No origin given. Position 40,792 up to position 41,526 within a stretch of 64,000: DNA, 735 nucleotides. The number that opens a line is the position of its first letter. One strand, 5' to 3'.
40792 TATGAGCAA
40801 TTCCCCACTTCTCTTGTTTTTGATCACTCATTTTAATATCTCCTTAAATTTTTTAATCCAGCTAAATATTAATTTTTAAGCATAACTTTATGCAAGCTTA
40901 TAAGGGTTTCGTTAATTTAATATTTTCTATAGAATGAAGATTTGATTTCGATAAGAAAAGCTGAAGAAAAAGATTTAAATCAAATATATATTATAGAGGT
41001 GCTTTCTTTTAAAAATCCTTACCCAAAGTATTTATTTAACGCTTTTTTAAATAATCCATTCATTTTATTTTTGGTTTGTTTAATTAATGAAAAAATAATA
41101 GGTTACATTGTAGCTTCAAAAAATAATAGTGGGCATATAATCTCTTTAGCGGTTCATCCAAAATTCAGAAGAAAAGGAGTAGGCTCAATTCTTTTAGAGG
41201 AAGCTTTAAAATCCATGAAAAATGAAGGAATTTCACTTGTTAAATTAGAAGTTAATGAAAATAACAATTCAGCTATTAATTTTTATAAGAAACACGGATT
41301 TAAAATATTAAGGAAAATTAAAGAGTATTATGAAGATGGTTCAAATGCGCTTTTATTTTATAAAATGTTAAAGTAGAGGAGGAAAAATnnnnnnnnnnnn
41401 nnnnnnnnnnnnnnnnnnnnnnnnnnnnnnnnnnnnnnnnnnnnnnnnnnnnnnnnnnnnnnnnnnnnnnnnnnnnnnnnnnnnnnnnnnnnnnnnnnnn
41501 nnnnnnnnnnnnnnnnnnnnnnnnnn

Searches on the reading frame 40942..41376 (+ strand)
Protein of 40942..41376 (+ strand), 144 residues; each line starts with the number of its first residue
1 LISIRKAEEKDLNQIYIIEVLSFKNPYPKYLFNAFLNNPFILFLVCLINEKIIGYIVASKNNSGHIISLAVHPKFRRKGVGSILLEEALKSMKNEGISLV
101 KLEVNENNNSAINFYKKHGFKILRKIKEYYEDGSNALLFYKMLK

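Call 40: search_protein_families(library=pfam, proteins=[window:40942-41376:+], max_evalue=0.0001)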
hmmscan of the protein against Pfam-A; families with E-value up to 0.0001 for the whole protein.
window:40942-41376:+ (144 aa): 7 families
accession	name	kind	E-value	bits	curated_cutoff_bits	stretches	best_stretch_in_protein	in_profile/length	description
PF00583.31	Acetyltransf_1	-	8.1e-25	87.8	20.7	1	13-120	2-116/116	Acetyltransferase (GNAT) family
PF13508.13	Acetyltransf_7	-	7e-19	68.4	27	1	43-121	5-83/84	Acetyltransferase (GNAT) domain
PF13673.13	Acetyltransf_10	-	9.8e-18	64.8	23.6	1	37-133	27-118/128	Acetyltransferase (GNAT) domain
PF08445.16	FR47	-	1.4e-09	38.2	22.1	1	60-123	18-80/86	FR47-like protein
PF13527.13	Acetyltransf_9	-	1.7e-08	35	25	1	4-122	2-126/127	Acetyltransferase (GNAT) domain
PF13420.13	Acetyltransf_4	-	1.3e-06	29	24.3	1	40-133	49-147/155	Acetyltransferase (GNAT) domain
PF17013.11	Acetyltransf_15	-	5e-05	23.3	35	1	60-122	69-138/210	Putative acetyl-transferase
